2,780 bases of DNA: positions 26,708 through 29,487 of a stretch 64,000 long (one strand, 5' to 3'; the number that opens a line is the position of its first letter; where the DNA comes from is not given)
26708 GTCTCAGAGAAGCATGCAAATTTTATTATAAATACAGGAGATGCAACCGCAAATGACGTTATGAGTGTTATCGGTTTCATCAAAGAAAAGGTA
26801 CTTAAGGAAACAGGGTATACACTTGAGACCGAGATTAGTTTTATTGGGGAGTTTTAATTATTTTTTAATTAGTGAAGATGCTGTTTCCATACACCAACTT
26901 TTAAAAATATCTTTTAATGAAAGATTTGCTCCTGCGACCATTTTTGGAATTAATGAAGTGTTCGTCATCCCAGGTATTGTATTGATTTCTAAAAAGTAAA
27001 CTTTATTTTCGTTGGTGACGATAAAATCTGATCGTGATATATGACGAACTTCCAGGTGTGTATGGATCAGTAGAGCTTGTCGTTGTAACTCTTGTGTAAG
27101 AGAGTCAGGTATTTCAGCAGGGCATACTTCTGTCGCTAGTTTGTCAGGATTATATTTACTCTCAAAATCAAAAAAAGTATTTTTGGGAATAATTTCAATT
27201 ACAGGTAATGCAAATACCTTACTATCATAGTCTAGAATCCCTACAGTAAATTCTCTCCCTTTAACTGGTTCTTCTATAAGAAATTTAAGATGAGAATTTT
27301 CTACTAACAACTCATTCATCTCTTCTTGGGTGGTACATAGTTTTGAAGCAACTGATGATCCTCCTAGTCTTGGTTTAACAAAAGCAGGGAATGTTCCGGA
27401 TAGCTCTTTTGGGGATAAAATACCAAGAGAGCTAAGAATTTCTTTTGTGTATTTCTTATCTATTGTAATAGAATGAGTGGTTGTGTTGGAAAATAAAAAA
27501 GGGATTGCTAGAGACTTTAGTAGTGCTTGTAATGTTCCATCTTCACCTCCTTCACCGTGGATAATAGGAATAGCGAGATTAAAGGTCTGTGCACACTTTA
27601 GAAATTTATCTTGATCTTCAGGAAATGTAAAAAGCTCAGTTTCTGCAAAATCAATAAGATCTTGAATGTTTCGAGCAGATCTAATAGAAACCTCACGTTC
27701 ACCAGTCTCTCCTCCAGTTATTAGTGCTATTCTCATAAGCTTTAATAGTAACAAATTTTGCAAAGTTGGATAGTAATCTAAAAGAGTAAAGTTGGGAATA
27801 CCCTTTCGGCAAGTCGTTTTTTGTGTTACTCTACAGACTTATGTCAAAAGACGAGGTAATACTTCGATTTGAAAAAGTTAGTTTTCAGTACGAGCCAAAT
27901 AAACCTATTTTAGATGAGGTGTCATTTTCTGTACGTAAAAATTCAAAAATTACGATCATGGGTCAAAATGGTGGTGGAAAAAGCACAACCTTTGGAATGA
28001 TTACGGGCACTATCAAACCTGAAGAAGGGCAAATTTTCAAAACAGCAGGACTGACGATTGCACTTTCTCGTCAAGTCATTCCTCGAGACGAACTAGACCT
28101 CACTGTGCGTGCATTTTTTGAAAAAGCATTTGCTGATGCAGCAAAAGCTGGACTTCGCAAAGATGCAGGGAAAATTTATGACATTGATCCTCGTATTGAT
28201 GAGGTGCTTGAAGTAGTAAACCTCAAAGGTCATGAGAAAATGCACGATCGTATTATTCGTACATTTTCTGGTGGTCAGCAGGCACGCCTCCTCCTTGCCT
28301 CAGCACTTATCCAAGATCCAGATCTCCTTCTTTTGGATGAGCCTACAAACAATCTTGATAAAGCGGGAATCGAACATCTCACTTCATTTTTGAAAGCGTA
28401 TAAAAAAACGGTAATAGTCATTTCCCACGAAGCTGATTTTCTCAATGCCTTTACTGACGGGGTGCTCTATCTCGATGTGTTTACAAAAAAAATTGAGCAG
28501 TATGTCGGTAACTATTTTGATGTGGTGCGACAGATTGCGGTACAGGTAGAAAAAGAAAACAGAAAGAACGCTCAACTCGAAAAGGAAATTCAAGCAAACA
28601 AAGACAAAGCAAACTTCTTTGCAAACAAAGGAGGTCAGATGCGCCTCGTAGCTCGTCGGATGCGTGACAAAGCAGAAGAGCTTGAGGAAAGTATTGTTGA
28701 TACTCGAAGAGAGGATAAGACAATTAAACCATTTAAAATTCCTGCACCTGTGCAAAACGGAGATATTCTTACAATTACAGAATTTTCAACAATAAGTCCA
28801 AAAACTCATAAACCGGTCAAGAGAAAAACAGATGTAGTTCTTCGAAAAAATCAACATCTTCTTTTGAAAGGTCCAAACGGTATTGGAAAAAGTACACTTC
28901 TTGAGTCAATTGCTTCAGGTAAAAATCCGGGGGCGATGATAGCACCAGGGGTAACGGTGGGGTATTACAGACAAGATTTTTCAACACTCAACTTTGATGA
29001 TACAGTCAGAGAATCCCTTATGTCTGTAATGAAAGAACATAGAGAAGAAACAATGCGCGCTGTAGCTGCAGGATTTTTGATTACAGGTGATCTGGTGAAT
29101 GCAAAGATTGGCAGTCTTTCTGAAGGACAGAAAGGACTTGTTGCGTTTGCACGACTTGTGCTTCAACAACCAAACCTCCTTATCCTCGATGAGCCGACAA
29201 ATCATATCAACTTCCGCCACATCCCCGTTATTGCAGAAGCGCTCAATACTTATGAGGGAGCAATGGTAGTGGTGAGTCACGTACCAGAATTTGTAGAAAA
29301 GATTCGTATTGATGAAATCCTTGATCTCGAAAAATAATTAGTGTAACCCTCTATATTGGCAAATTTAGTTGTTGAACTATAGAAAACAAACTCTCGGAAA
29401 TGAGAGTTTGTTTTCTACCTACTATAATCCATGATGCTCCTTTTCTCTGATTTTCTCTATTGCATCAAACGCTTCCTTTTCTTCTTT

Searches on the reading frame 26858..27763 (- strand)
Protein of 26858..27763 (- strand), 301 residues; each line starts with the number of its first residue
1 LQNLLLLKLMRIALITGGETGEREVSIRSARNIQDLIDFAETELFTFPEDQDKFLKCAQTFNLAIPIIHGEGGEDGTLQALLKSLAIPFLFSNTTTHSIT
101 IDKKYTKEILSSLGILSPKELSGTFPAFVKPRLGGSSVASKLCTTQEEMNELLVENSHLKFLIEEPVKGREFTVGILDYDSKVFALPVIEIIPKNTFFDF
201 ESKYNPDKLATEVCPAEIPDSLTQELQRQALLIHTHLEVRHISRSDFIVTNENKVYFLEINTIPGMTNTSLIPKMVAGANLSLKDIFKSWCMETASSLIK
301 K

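Call 86: search_protein_families(library=pfam, proteins=[window:26858-27763:-], max_evalue=0.00001)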
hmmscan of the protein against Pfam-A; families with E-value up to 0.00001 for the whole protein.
window:26858-27763:- (301 aa): 2 families
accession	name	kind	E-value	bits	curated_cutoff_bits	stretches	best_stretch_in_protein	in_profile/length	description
PF07478.18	Dala_Dala_lig_C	-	2.8e-39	135.2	24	1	124-288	36-200/204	D-ala D-ala ligase C-terminus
PF01820.27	Dala_Dala_lig_N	-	1.3e-14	55.2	34.6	1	53-90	82-119/121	D-ala D-ala ligase N-terminus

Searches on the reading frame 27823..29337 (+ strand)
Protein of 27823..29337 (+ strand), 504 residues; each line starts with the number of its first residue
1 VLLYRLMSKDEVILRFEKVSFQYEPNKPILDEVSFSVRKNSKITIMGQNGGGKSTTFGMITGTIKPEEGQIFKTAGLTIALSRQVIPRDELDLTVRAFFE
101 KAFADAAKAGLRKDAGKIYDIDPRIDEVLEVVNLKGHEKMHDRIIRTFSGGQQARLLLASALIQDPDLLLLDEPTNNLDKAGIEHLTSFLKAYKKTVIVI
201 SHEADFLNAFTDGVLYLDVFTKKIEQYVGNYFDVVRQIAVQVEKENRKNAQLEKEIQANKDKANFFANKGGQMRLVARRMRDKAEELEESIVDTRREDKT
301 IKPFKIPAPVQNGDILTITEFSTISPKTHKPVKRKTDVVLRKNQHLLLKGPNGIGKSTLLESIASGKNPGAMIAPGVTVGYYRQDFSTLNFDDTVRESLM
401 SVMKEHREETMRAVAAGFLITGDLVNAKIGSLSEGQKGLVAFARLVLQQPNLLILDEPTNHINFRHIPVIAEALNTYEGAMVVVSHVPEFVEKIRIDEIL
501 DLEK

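Call 86: search_protein_families(library=pfam, proteins=[window:27823-29337:+], max_evalue=0.00001)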
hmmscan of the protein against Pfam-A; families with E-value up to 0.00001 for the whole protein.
window:27823-29337:+ (504 aa): 5 families
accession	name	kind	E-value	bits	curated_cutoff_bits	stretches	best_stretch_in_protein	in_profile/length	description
PF00005.33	ABC_tran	-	3.2e-44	151.3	25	2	30-176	1-137/137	ABC transporter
PF13304.12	AAA_21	-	1.5e-13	51.9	27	0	113-203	205-299/304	AAA domain, putative AbiEii toxin, Type IV TA system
PF02463.25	SMC_N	-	2.7e-09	37.2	40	0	43-210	27-205/220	RecF/RecN/SMC N terminal domain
PF13555.12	AAA_29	-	1.1e-06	28.8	27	0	339-363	18-42/61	P-loop containing region of AAA domain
PF20720.3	nSTAND3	-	4.8e-06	26.8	27.2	0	338-364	12-38/155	Novel STAND NTPase 3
